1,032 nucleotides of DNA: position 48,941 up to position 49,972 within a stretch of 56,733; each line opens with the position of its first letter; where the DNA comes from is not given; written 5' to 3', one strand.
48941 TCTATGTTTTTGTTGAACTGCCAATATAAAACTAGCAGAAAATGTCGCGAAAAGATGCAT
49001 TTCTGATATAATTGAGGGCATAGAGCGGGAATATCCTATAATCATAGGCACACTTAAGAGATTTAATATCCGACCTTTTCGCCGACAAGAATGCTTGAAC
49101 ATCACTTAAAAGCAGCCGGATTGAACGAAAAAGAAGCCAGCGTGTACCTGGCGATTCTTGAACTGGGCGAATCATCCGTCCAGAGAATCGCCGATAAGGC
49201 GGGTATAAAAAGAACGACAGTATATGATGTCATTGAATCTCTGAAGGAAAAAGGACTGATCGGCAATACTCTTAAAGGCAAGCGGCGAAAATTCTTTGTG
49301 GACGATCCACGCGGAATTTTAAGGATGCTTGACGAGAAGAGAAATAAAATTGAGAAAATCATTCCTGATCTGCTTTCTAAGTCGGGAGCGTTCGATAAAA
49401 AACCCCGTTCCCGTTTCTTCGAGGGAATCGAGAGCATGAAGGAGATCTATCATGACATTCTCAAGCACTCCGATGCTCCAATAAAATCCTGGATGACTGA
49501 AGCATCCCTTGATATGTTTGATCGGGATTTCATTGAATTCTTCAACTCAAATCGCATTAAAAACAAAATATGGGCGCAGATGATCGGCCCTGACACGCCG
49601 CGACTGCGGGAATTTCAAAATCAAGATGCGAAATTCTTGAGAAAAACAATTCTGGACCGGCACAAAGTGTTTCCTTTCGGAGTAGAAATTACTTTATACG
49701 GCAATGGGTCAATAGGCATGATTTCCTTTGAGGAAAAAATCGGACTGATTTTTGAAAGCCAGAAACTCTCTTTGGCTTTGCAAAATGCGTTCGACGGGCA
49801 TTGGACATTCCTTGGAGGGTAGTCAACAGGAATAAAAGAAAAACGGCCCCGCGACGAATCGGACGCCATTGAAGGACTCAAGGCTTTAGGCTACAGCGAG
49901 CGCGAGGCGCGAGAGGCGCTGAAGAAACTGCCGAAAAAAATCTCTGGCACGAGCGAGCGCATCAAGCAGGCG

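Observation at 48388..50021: DUF397 + TrmB-regulator cassette inserted into the 3' end of ruvA, with a regenerated ruvA terminus and an orphan original terminus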

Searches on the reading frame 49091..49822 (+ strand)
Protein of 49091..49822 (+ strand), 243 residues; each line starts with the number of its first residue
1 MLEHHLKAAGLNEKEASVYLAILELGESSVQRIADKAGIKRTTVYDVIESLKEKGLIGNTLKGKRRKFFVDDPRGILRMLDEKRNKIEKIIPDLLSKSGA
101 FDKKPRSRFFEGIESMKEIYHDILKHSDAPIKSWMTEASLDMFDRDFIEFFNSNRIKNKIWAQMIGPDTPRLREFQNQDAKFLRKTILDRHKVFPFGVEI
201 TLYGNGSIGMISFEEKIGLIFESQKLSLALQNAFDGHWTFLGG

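Call 7: search_protein_families(library=pfam, proteins=[window:49091-49822:+], max_evalue=0.1)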
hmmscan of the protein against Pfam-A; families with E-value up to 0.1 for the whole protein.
window:49091-49822:+ (243 aa): 22 families
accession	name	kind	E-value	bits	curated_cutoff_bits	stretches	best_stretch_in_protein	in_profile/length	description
PF01978.25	TrmB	-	2.4e-16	59.8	25.6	1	6-68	1-62/68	Sugar-specific transcriptional regulator TrmB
PF13551.12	HTH_29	-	1.9e-05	25.1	28.1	1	21-66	6-49/64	Winged helix-turn helix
PF13730.12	HTH_36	-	0.00022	21.4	25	1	10-57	2-55/55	Helix-turn-helix domain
PF08279.18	HTH_11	-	0.00076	19.8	25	1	28-60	16-45/55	HTH domain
PF13545.12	HTH_Crp_2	-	0.0019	18.5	27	1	29-75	24-66/70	Crp-like helix-turn-helix domain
PF24033.1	DUF7342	-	0.003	18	31.6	1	29-80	19-70/150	Family of unknown function (DUF7342)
PF09339.16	HTH_IclR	-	0.0056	16.9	22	1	27-57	17-48/52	IclR helix-turn-helix domain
PF13463.12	HTH_27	-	0.0058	17.3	22.2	1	12-69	2-62/68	Winged helix DNA-binding domain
PF05491.19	RuvB_C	-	0.0063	16.9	24.7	1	9-64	2-61/72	RuvB C-terminal winged helix domain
PF03965.22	Penicillinase_R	-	0.0076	17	22.6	1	13-68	3-62/115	Penicillinase repressor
PF13412.12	HTH_24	-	0.0077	16.2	21.9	1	26-57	16-47/48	Winged helix-turn-helix DNA-binding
PF13518.12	HTH_28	-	0.0078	16.7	25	1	26-66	12-49/52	Helix-turn-helix domain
PF12802.13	MarR_2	-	0.014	16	27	1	11-57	3-50/61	MarR family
PF01047.28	MarR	-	0.015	15.6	24.6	1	20-57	10-47/59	MarR family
PF13384.12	HTH_23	-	0.016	15.4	24.6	1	28-58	18-48/50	Homeodomain-like domain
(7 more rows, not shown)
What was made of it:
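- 49091..49822 (+): TrmB-type winged-HTH regulator gene, 243 aa. It belongs to a family widespread in Parcubacteria. PF01978, E = 2e-16 (call 7).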

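Call 12: find_encoding_contigs(protein=window:49091-49822:+, flank=6000, max_places=10)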
Protein window:49091-49822:+ (243 aa): 3 contigs read that carry it; 1 place shown.
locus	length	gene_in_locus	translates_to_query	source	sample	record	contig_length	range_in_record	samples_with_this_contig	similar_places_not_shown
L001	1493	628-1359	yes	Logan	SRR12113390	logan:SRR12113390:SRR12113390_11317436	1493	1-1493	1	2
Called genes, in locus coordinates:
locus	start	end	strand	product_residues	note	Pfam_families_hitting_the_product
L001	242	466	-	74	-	PF04149:DUF397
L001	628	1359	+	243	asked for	PF01978:TrmB, PF13551:HTH_29 (faint)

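Call 19: find_homologous_proteins(query=window:49091-49822:+, max_evalue=1e-10)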
Query window:49091-49822:+ (243 aa): 106 proteins with E <= 1e-10 among 1266 candidates.
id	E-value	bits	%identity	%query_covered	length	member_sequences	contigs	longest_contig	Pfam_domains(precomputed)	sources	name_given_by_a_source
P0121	6.2e-157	538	100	100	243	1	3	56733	PF01978.26,PF13551.13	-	-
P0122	1.1e-103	364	67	100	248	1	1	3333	PF01978.26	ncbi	-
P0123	2.2e-74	268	53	98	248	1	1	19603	PF01978.26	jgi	jgi:sugar-specific transcriptional regulator TrmB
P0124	5.0e-73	264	53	98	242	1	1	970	PF01978.26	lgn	-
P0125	1.5e-70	255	50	98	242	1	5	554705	PF01978.26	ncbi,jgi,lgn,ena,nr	ncbi:MAG TPA: helix-turn-helix domain-containing protein [Candidatus Paceibacterota bacterium]|nr:he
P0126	7.7e-70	253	50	100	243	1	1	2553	PF01978.26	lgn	-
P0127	9.4e-70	253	49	100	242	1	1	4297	PF01978.26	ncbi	-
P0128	1.3e-67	246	49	100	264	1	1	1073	PF01978.26,PF13551.13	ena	-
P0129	2.9e-67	245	46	100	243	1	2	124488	PF13730.13,PF01978.26,PF13551.13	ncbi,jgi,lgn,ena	ncbi:MAG: helix-turn-helix domain-containing protein [Parcubacteria group bacterium]|jgi:sugar-speci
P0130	1.3e-66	243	48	100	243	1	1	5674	PF13730.13,PF01978.26,PF13551.13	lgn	-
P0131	3.1e-65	238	46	99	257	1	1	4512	PF01978.26,PF13551.13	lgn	-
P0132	6.4e-65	237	48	98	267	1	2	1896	PF01978.26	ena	-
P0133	3.3e-64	235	46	100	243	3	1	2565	PF13730.13,PF01978.26,PF13551.13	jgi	jgi:HTH-type transcriptional regulator, sugar sensing transcriptional regulator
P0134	6.3e-64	234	45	98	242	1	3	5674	PF01978.26,PF13551.13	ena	-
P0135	1.0e-63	233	47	98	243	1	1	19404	PF01978.26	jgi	jgi:sugar-specific transcriptional regulator TrmB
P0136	2.6e-63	232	46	98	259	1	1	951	PF13730.13,PF01978.26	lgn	-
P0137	3.7e-63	231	45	99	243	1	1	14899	PF13730.13,PF01978.26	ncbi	-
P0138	4.1e-63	231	47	98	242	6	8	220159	PF01978.26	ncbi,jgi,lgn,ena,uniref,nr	ncbi:hypothetical protein A2333_01750 [Candidatus Wolfebacteria bacterium RIFOXYB2_FULL_49_7]|uniref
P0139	4.2e-63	231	46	100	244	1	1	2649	PF01978.26,PF03965.23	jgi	jgi:HTH-type transcriptional regulator, sugar sensing transcriptional regulator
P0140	6.5e-63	230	47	98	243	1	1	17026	PF01978.26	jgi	-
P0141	2.3e-62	229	45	98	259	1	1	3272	PF13412.13,PF13730.13,PF01978.26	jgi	jgi:sugar-specific transcriptional regulator TrmB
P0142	4.7e-62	228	48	100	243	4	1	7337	PF01978.26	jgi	jgi:HTH-type transcriptional regulator, sugar sensing transcriptional regulator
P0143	4.9e-62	228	46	98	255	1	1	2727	PF01978.26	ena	-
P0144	6.4e-62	227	45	99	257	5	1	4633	PF01978.26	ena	-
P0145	7.2e-62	227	44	100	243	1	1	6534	PF01978.26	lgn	-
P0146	7.8e-62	227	45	99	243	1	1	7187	PF13730.13,PF01978.26,PF13551.13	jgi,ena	-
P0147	9.1e-62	227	46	100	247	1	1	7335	PF01978.26,PF03965.23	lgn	-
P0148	2.7e-61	225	44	99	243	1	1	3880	PF01978.26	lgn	-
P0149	3.1e-61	225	43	99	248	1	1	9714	PF01978.26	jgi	jgi:sugar-specific transcriptional regulator TrmB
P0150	4.1e-61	225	45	98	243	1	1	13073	PF01978.26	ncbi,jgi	-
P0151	9.4e-61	223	44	99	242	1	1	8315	PF01978.26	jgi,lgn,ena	-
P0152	1.1e-60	223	45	98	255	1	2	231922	PF01978.26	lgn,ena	-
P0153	1.5e-60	223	45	98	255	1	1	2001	PF01978.26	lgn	-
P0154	2.2e-60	222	45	99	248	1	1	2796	PF01978.26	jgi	jgi:sugar-specific transcriptional regulator TrmB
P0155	2.4e-60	222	44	99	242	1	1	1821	PF01978.26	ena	-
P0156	3.5e-60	222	45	100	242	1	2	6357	PF01978.26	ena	-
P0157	3.8e-60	221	43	98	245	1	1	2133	PF01978.26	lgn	-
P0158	4.0e-60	221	44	97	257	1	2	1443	PF01978.26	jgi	jgi:sugar-specific transcriptional regulator TrmB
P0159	5.3e-60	221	45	98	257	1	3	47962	PF01978.26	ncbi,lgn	-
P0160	5.8e-60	221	46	100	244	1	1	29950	PF01978.26,PF03965.23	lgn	-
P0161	8.3e-60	220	48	94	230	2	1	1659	PF01978.26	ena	-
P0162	8.9e-60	220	46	95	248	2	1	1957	PF01978.26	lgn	-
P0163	1.9e-59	219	44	96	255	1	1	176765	PF01978.26,PF03965.23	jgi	jgi:HTH-type transcriptional regulator, sugar sensing transcriptional regulator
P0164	1.9e-59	219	44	99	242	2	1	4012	PF01978.26,PF13551.13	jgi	jgi:sugar-specific transcriptional regulator TrmB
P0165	3.3e-59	218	44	96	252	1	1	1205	PF01978.26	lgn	-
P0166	7.5e-59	217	45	100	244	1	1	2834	PF01978.26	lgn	-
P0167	2.8e-58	215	45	100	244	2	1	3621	PF01978.26,PF03965.23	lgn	-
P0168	4.8e-58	215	45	95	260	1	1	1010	PF01978.26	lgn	-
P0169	5.1e-58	214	46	95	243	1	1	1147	PF01978.26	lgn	-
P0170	1.4e-57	213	43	99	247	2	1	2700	PF01978.26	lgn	-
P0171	1.9e-57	213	45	95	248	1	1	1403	PF01978.26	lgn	-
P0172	2.1e-57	212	41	97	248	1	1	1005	PF01978.26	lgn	-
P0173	3.6e-57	212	44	98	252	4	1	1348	PF13730.13,PF01978.26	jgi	jgi:HTH-type transcriptional regulator, sugar sensing transcriptional regulator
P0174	8.6e-57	210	45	99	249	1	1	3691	PF01978.26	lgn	-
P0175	2.1e-56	209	45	99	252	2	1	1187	PF13730.13,PF01978.26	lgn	-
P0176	3.0e-56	209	46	98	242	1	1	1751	PF01978.26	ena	-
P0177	3.8e-56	208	41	98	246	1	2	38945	PF01978.26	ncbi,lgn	-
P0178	1.4e-55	206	45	96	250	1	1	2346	PF01978.26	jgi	-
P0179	2.9e-55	205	42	98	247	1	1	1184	PF01978.26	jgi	jgi:sugar-specific transcriptional regulator TrmB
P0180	3.3e-55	205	42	99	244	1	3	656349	PF01978.26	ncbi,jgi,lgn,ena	ncbi:MAG: helix-turn-helix domain-containing protein [Parcubacteria group bacterium]|jgi:sugar-speci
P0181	3.3e-55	205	43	99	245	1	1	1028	PF01978.26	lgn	-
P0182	3.3e-55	205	43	100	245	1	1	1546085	PF01978.26,PF03965.23,PF03962.22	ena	-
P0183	4.7e-55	205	43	100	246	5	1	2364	PF01978.26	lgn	-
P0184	4.9e-55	205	44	99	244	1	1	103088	PF01978.26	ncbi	-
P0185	8.1e-55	204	39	95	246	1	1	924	PF01978.26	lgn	-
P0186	8.6e-55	204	42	95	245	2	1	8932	PF01978.26,PF03965.23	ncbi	-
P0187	1.5e-54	203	44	99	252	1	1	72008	PF01978.26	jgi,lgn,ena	-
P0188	1.8e-54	203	42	100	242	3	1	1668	PF01978.26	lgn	-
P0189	2.4e-54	202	44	99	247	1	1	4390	PF01978.26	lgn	-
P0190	3.4e-54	202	40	99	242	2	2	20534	PF01978.26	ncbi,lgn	-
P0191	1.4e-53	200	43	95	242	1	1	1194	PF13730.13,PF01978.26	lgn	-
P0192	3.6e-53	199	42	99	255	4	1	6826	PF13730.13,PF01978.26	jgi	jgi:HTH-type transcriptional regulator, sugar sensing transcriptional regulator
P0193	8.9e-53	197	43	99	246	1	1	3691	PF01978.26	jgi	-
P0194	1.4e-52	197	42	99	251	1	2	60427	PF01978.26,PF03965.23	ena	-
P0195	3.6e-52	195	39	99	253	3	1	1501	PF01978.26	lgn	-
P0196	1.2e-51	194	45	95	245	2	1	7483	PF01978.26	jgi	-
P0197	1.1e-50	190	41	98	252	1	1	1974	PF01978.26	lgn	-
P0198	2.0e-50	190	41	100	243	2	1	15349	PF01978.26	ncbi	ncbi:MAG: helix-turn-helix domain-containing protein [bacterium]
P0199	1.3e-49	187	42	99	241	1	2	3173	PF01978.26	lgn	-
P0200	8.0e-46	175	39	99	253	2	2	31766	PF13730.13,PF01978.26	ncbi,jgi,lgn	ncbi:MAG: helix-turn-helix domain-containing protein [Candidatus Moraniibacteriota bacterium]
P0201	2.0e-45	173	38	98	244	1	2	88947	PF01978.26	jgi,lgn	jgi:predicted transcriptional regulator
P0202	8.2e-44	168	37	98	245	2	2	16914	PF01978.26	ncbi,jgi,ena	-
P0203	1.9e-43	167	39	100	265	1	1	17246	PF01978.26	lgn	-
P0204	1.9e-41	160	39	98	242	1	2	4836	PF01978.26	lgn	-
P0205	1.5e-38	151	37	94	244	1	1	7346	PF01978.26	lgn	-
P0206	2.4e-38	150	34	99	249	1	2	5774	PF01978.26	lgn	-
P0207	1.1e-36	145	34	98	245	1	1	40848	PF01978.26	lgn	-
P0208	1.4e-34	138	38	99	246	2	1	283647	PF01978.26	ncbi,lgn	ncbi:MAG: helix-turn-helix domain-containing protein [Candidatus Paceibacterota bacterium]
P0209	7.1e-33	132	34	98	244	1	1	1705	PF01978.26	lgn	-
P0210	2.3e-24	104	34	72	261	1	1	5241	PF01978.26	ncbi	-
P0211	5.5e-24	103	32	96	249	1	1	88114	PF01978.26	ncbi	ncbi:MAG: helix-turn-helix domain-containing protein [Patescibacteria group bacterium]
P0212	3.1e-23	101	36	71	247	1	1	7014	PF01978.26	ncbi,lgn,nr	ncbi:MAG: helix-turn-helix domain-containing protein [bacterium]|nr:helix-turn-helix domain-containi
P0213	3.0e-21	94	46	49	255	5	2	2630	PF01978.26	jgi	jgi:sugar-specific transcriptional regulator TrmB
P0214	6.3e-21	93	45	49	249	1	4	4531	PF01978.26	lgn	-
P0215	1.6e-20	92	36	69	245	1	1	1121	PF01978.26,PF09339.17,PF08221.18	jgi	jgi:sugar-specific transcriptional regulator TrmB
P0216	1.9e-20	91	32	79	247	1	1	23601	PF01978.26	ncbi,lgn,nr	ncbi:MAG: hypothetical protein NTZ42_03600 [Candidatus Gribaldobacteria bacterium]|nr:hypothetical p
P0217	2.6e-20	91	40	51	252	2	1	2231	PF01978.26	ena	-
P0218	1.2e-19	89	42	49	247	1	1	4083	PF01978.26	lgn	-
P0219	4.4e-19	87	40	49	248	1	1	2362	PF01978.26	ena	-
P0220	6.7e-19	86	33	75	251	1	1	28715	PF01978.26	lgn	-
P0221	7.1e-18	83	37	55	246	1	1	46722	PF01978.26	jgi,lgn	jgi:sugar-specific transcriptional regulator TrmB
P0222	8.9e-18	83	38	49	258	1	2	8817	PF01978.26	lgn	-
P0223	1.2e-17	82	32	72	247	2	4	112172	PF01978.26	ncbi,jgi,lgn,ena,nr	ncbi:MAG TPA: helix-turn-helix domain-containing protein [bacterium]|nr:helix-turn-helix domain-cont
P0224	1.3e-17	82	37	54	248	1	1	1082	PF01978.26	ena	-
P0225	2.0e-17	82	29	95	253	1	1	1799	PF01978.26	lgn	-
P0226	6.1e-12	64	28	96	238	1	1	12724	PF01978.26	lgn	-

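Call 22: find_encoding_contigs(protein=P0122, flank=6000, max_places=4)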
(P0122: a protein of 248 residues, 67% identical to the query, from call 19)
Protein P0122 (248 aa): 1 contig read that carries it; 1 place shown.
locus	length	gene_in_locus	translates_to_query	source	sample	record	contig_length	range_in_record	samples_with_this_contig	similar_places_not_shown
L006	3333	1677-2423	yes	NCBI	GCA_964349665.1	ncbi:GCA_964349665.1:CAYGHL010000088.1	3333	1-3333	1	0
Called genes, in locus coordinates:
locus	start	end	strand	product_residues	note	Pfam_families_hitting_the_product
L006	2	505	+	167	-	?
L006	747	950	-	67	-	-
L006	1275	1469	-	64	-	-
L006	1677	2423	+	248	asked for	PF01978:TrmB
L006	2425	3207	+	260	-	PF00535:Glycos_transf_2, PF13641:Glyco_tranf_2_3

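Call 23: find_encoding_contigs(protein=P0123, flank=6000, max_places=4)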
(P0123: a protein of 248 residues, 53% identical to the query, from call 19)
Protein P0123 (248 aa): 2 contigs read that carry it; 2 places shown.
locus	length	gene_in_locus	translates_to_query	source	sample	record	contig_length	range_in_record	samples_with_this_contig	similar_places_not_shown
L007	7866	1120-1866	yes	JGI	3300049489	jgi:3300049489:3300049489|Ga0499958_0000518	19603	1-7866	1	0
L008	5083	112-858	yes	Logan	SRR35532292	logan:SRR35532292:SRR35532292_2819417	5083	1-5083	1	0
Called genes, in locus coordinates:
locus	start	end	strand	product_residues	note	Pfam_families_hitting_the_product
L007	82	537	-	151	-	-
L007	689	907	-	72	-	-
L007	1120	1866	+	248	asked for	PF01978:TrmB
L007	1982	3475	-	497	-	PF00206:Lyase_1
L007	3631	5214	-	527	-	PF02142:MGS, PF01808:AICARFT_IMPCHas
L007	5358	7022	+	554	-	PF05970:PIF1, PF13245:AAA_19, PF13401:AAA_22 (weak), PF13604:AAA_30, PF21530:Pif1_2B_dom, PF14493:HTH_40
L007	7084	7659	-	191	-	-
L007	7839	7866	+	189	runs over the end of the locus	PF13238:AAA_18, PF13207:AAA_17 (weak)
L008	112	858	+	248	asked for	PF01978:TrmB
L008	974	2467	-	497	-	PF00206:Lyase_1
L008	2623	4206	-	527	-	PF02142:MGS, PF01808:AICARFT_IMPCHas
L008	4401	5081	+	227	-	?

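Call 34: find_related_loci(query=A2, collection=metagenome_contigs, flank=4000)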
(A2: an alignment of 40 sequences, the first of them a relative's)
Query A2 (243 aa) in metagenome_contigs; peptide patterns used: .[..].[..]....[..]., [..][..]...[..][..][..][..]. (x = any residue, [..] = any of these).
439 stretches matched a pattern; 348 encode a relative of the query (tblastn E <= 1e-3); the best 80 are kept; 80 distinct loci.
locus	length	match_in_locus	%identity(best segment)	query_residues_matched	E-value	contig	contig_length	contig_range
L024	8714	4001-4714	50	1-238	3e-77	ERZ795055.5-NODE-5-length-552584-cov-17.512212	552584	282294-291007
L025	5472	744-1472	49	1-243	4e-76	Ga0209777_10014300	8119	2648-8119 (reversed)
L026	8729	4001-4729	46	1-242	7e-74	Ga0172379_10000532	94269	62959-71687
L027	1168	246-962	47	1-238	6e-78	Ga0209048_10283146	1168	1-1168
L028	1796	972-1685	45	1-238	4e-75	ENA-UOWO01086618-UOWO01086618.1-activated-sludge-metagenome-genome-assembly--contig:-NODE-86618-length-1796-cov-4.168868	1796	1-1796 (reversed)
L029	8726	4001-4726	48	1-242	4e-71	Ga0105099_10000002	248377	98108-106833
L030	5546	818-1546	47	1-242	1e-70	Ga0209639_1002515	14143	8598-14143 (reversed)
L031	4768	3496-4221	45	1-241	7e-70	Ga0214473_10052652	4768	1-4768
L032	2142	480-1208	45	1-242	8e-72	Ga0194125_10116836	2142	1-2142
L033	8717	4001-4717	47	1-238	4e-69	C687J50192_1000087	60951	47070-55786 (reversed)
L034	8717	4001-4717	47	1-238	4e-69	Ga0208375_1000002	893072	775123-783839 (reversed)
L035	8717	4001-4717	47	1-238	5e-69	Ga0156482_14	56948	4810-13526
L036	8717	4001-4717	47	1-238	5e-69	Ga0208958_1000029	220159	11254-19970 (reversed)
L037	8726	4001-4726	43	1-241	7e-69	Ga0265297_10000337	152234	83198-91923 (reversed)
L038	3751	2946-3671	45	1-241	3e-68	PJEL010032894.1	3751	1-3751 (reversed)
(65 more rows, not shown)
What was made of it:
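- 49091..49822 (+): 106 protein clusters and 348 metagenome loci (calls 19, 34).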

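Call 35: find_related_loci(query=A2, collection=viral_contigs, flank=4000)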
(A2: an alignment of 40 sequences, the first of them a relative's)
Query A2 (243 aa) in viral_contigs; peptide patterns used: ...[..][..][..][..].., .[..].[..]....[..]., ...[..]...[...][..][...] (x = any residue, [..] = any of these).
28 stretches matched a pattern, but none encodes a relative of the query by tblastn (E <= 1e-3).
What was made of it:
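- The TrmB family is also absent there (call 35).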

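Call 41: search_protein_families(library=ncbifam, proteins=[window:49091-49822:+], max_evalue=0.01)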
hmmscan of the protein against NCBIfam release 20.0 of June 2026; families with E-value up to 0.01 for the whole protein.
window:49091-49822:+ (243 aa): 9 families
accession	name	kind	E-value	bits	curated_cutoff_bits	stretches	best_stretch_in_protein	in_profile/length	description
TIGR01884.1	cas_HTH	subfamily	2.3e-08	33.7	60.2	1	6-65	135-195/202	CRISPR-associated CARF protein Csa3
NF047390.1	TransRegTrmBL1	equivalog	2.3e-08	33.4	650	1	5-83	9-86/341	HTH-type sugar sensing transcriptional regulator TrmBL1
NF047392.1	TransRegTrmBHalo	equivalog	7.7e-07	28.4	500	1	7-75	14-81/349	HTH-type sugar sensing transcriptional regulator TrmB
NF040851.1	tran_reg_TrmB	equivalog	1.9e-06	27.3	600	1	4-117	9-125/338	HTH-type sugar-sensing transcriptional regulator TrmB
NF053606.1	Sta1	subfamily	0.00012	22.1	80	1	10-60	17-67/100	Sta1 family transcriptional regulator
NF040939.2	trans_reg_lrs14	equivalog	0.00071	19.6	90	1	10-60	18-69/103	Lrs14 family HTH-type transcriptional regulator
NF007341.0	PRK09834.1-3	equivalog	0.0024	17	269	1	23-58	23-58/274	DNA-binding transcriptional regulator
NF033788.1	HTH_metalloreg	subfamily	0.0042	16.9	55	1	21-73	18-71/77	metalloregulator ArsR/SmtB family transcription factor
NF041141.1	tran_reg_TrmBL2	equivalog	0.0057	16.2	530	1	9-86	14-91/264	HTH-type transcriptional regulator TrmBL2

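Call 63: search_protein_families(library=pfam, proteins=[L007:689-907:-, L007:82-537:-, L006:1275-1469:-, L006:747-950:-], max_evalue=0.01)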
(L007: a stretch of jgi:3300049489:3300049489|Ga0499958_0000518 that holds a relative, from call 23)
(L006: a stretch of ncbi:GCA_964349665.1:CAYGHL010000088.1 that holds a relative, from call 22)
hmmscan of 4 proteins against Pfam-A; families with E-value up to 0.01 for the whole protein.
L007:689-907:- (72 aa): 0 families

L007:82-537:- (151 aa): 0 families

L006:1275-1469:- (64 aa): 0 families

L006:747-950:- (67 aa): 0 families
